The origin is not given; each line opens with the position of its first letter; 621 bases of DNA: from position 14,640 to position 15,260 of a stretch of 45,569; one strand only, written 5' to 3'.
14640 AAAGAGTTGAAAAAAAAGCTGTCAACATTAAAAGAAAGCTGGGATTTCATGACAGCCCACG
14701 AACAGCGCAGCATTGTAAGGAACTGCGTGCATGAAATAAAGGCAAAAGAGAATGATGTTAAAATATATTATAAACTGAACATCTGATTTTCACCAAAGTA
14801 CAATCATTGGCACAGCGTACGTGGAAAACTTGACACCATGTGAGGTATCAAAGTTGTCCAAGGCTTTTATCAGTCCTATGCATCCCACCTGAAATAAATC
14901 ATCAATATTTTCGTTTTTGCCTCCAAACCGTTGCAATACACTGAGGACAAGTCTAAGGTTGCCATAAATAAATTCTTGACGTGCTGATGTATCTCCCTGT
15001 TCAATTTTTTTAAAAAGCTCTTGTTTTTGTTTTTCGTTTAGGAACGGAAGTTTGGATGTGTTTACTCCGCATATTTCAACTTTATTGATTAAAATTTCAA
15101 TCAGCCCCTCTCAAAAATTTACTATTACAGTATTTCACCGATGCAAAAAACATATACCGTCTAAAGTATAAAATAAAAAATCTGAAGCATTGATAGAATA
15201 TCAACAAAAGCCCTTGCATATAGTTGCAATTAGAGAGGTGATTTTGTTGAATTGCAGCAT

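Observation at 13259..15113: Forespore sigma factor gene sigG is broken after about codon 97 and abuts, stop-to-stop, a SpoIVCA-like large serine recombinase: a skin-like geometry in a germ-line gene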

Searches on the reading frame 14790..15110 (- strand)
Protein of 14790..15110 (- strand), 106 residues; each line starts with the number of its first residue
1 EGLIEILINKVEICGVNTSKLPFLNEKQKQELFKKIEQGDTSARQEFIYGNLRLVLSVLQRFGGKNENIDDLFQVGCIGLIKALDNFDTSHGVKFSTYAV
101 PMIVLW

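Call 7: search_protein_families(library=pfam, proteins=[window:14790-15110:-])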
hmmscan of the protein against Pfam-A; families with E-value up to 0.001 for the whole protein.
window:14790-15110:- (106 aa): 1 family
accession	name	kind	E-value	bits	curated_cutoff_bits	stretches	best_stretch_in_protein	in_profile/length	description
PF04542.20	Sigma70_r2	-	2.8e-15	56.3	24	1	51-103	5-57/71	Sigma-70 region 2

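Call 11: find_homologous_proteins(query=window:14790-15110:-)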
Query window:14790-15110:- (106 aa): 7995 proteins with E <= 0.001 among 8000 candidates; the best 120 are listed.
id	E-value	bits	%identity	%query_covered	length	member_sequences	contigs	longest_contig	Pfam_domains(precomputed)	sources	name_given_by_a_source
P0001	2.6e-56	206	96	92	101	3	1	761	PF04542.21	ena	-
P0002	7.7e-56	204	89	100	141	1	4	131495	PF04542.21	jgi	-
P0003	7.7e-56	204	89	100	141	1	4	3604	PF04542.21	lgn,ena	-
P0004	3.3e-54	199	90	97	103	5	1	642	PF04542.21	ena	-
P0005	4.3e-54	199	89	95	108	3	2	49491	PF04542.21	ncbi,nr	ncbi:MAG: sigma-70 family RNA polymerase sigma factor [Clostridia bacterium]|nr:sigma-70 family RNA 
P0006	1.5e-53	197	86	98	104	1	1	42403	PF04542.21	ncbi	-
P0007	1.5e-53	197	86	100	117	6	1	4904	PF04542.21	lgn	-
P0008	1.8e-53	197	87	98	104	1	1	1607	PF04542.21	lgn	-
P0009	5.5e-53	195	85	100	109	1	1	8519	PF04542.21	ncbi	-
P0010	1.9e-52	193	86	100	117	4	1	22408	PF04542.21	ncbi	-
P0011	2.1e-52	193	84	98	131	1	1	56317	PF04542.21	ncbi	-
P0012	5.6e-52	192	84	98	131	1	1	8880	PF04542.21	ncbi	-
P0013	8.7e-52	191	85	99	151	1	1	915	PF04542.21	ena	-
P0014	1.5e-51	191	86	99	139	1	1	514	PF04542.21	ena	-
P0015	1.5e-51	191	83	98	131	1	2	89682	PF04542.21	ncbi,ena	-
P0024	8.4e-50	185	86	94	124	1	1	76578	PF04542.21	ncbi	-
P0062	6.0e-46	173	76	94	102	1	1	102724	PF04542.21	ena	-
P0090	6.2e-44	166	80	92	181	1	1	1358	PF04542.21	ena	-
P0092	7.7e-44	166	77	92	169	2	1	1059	PF04542.21,PF04539.23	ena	-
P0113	6.5e-42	160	75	93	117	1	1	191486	PF04542.21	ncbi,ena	-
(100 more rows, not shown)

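Call 14: find_encoding_contigs(protein=P0002, flank=10000, max_places=6)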
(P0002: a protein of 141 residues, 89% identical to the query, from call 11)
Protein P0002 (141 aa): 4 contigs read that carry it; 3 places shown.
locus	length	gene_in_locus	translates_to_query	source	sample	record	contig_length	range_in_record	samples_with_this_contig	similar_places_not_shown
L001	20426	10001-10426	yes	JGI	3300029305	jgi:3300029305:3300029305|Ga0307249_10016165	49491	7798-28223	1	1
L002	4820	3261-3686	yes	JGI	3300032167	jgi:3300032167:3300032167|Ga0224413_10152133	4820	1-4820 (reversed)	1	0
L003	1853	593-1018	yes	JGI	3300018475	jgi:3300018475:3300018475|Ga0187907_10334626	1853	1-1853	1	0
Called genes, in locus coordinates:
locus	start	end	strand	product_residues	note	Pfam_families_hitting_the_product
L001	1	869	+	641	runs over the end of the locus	PF00005:ABC_tran, PF02463:SMC_N (faint), PF13555:AAA_29 (faint), PF13304:AAA_21 (faint), PF12848:ABC_tran_Xtn, PF00005:ABC_tran, PF16326:ABC_tran_CTD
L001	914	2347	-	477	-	PF04389:Peptidase_M28 (weak), PF01546:Peptidase_M20, PF07687:M20_dimer (weak)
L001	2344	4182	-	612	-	PF00884:Sulfatase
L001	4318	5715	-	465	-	PF00089:Trypsin, PF13365:Trypsin_2, PF13180:PDZ_2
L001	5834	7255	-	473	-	PF00672:HAMP, PF00512:HisKA, PF02518:HATPase_c, PF14501:HATPase_c_5 (faint)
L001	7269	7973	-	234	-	PF00072:Response_reg, PF23198:PDE8A_N (faint), PF00486:Trans_reg_C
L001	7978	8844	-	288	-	PF00590:TP_methylase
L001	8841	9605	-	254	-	PF05175:MTS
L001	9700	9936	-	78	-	PF05239:PRC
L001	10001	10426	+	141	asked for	PF04542:Sigma70_r2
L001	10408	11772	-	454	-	PF00239:Resolvase, PF07508:Recombinase, PF13408:Zn_ribbon_recom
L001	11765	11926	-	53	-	-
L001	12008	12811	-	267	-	PF04909:Amidohydro_2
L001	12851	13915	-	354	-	PF01063:Aminotran_4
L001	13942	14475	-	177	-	PF01558:POR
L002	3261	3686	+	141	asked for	PF04542:Sigma70_r2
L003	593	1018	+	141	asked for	PF04542:Sigma70_r2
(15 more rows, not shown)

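Call 60: search_protein_families(library=ncbifam, proteins=[window:14790-15110:-], max_evalue=0.001)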
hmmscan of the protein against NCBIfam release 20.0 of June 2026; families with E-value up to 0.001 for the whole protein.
window:14790-15110:- (106 aa): 47 families (the best 25 are shown)
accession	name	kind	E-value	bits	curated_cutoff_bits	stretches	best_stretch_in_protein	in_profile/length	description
NF006071.0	PRK08215.1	equivalog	7.6e-49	166.6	372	1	8-104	3-99/258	RNA polymerase sporulation sigma factor SigG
TIGR02850.1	spore_sigG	equivalog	2e-45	155.3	457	1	9-104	1-96/254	RNA polymerase sporulation sigma factor SigG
NF004052.0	PRK05572.1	subfamily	2.3e-29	102.6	311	1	19-104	9-94/252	SigF/SigG family RNA polymerase sporulation sigma factor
TIGR02885.1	spore_sigF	equivalog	2e-25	90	321.45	1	32-104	1-73/231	RNA polymerase sporulation sigma factor SigF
TIGR02980.1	SigBFG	subfamily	6.4e-22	78.4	234.35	1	41-104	2-65/227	SigB/SigF/SigG family RNA polymerase sigma factor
NF006666.0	PRK09210.1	equivalog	2.1e-20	73.4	572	1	19-100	109-190/370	RNA polymerase sigma factor RpoD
NF004471.0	PRK05803.1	subfamily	2.1e-20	73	252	1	23-100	31-108/235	RNA polymerase sporulation sigma factor SigK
TIGR02846.1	spore_sigmaK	equivalog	6.8e-20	71.6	298.65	1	22-100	27-106/227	RNA polymerase sporulation sigma factor SigK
NF006158.0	PRK08301.1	equivalog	1.2e-17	64.1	339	1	9-100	26-117/241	RNA polymerase sporulation sigma factor SigE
NF041931.2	MzaA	equivalog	1.7e-17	63.6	800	1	27-99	461-532/726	MZA anti-phage system associated sigma-70 family RNA polymerase sigma factor MzaA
TIGR02997.1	Sig70-cyanoRpoD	subfamily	3.6e-17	62.6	384.5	1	25-100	58-132/298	RNA polymerase sigma factor, RpoD/SigA family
TIGR02835.1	spore_sigmaE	equivalog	5.6e-17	62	348.6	1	11-101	21-111/234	RNA polymerase sporulation sigma factor SigE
TIGR02394.1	rpoS_proteo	equivalog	6.7e-17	61.9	378.7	1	19-100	23-104/285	RNA polymerase sigma factor RpoS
NF005920.0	PRK07921.1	subfamily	3.6e-16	59.1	464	1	24-100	73-148/328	RNA polymerase sigma factor SigB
NF004207.0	PRK05657.1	equivalog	8.9e-16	58.1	394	1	20-100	67-147/329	RNA polymerase sigma factor RpoS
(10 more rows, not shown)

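Call 64: find_encoding_contigs(protein=P0062, flank=10000, max_places=2)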
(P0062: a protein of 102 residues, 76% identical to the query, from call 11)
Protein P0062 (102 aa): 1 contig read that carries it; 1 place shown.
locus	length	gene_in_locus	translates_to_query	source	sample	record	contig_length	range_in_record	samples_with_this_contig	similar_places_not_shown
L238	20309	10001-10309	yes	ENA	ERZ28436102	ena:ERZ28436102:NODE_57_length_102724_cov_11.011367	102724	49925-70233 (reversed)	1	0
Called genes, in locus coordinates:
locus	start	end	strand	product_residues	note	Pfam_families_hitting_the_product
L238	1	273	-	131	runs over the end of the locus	PF07009:NusG_II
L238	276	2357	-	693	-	PF01136:Peptidase_U32, PF12392:DUF3656, PF01136:Peptidase_U32 (weak)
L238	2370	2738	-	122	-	PF05164:ZapA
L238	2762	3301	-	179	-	PF28549:NDPSase_N (weak), PF00293:NUDIX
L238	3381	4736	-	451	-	PF02812:ELFV_dehydrog_N, PF00208:ELFV_dehydrog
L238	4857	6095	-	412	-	PF00070:Pyr_redox (faint), PF00890:FAD_binding_2, PF01134:GIDA (faint), PF01266:DAO (weak), PF03486:HI0933_like, PF07992:Pyr_redox_2 (faint), PF12831:FAD_oxidored, PF22780:HI0933_like_1st, +1 more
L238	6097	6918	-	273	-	PF01479:S4, PF00849:PseudoU_synth_2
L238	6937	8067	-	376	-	PF13793:Pribosyltran_N, PF00156:Pribosyltran, PF14572:Pribosyl_synth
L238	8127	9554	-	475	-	PF02749:QRPTase_N (faint), PF17767:NAPRTase_N, PF04095:NAPRTase (weak), PF17956:NAPRTase_C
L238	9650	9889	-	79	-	PF05239:PRC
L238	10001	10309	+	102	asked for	PF04542:Sigma70_r2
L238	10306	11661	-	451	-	PF00239:Resolvase, PF07508:Recombinase, PF13408:Zn_ribbon_recom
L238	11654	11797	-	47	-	-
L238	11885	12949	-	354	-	PF01063:Aminotran_4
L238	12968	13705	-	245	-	PF00395:SLH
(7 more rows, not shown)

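Call 65: find_encoding_contigs(protein=P0024, flank=10000, max_places=2)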
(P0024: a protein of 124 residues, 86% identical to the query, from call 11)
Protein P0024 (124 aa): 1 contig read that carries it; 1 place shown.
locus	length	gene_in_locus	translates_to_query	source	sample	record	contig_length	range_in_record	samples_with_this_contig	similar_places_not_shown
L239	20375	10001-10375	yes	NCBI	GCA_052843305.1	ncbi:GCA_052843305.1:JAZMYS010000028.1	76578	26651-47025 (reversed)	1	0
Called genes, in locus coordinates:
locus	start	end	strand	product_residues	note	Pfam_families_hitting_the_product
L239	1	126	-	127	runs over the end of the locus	PF07009:NusG_II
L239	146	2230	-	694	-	PF01136:Peptidase_U32, PF12392:DUF3656, PF01136:Peptidase_U32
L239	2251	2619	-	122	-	PF05164:ZapA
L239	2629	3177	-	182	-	PF28549:NDPSase_N (weak), PF00293:NUDIX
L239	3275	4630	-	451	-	PF02812:ELFV_dehydrog_N, PF00208:ELFV_dehydrog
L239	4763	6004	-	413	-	PF00070:Pyr_redox (faint), PF00890:FAD_binding_2, PF01134:GIDA (weak), PF01266:DAO (weak), PF03486:HI0933_like, PF07992:Pyr_redox_2 (faint), PF12831:FAD_oxidored, PF22780:HI0933_like_1st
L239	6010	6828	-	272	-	PF01479:S4, PF00849:PseudoU_synth_2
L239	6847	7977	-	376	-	PF13793:Pribosyltran_N, PF00156:Pribosyltran, PF14572:Pribosyl_synth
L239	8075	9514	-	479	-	PF17767:NAPRTase_N, PF02749:QRPTase_N (weak), PF04095:NAPRTase (weak), PF17956:NAPRTase_C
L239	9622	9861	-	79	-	PF05239:PRC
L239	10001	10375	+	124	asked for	PF04542:Sigma70_r2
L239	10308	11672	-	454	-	PF00239:Resolvase, PF07508:Recombinase, PF13408:Zn_ribbon_recom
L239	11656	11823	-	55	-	-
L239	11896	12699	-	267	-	PF01026:TatD_DNase (faint), PF04909:Amidohydro_2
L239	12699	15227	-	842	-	PF01261:AP_endonuc_2, PF00501:AMP-binding, PF13193:AMP-binding_C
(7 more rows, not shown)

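Call 70: find_encoding_contigs(protein=P0113, flank=10000, max_places=2)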
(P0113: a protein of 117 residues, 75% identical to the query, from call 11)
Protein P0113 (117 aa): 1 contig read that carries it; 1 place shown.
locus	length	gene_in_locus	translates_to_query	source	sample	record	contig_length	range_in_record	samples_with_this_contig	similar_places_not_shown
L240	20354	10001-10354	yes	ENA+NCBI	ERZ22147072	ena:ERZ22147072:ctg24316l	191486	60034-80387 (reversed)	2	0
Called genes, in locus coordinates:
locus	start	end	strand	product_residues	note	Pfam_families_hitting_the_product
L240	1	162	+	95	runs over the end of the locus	-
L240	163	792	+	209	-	PF10555:MraY_sig1 (weak), PF00953:Glycos_transf_4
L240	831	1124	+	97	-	-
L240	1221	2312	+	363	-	PF01098:FTSW_RODA_SPOVE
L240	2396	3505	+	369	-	PF03033:Glyco_transf_28, PF13692:Glyco_trans_1_4 (faint), PF04101:Glyco_tran_28_C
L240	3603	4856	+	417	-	PF00275:EPSP_synthase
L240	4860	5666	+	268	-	PF08478:POTRA_1, PF03799:FtsQ_DivIB_C (faint)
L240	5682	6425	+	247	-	PF05949:DUF881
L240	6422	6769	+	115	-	PF06947:DUF1290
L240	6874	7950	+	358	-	PF00091:Tubulin, PF12327:FtsZ_C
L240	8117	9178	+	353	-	PF03419:Peptidase_U4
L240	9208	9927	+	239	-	PF04542:Sigma70_r2, PF04545:Sigma70_r4, PF01381:HTH_3 (weak)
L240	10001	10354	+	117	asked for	PF04542:Sigma70_r2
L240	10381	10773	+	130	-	PF04539:Sigma70_r3 (weak), PF08281:Sigma70_r4_2 (weak), PF04545:Sigma70_r4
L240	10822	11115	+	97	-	PF05239:PRC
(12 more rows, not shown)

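Call 73: find_encoding_contigs(protein=P0090, flank=10000, max_places=3)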
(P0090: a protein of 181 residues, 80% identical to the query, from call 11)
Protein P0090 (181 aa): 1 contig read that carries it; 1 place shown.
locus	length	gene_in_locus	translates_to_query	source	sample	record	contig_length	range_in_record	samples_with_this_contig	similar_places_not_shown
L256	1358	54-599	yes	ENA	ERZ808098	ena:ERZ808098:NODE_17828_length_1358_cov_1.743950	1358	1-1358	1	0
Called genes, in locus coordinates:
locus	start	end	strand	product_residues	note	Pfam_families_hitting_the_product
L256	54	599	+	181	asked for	PF04542:Sigma70_r2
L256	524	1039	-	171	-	PF12844:HTH_19 (weak), PF01381:HTH_3 (weak)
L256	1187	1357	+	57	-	?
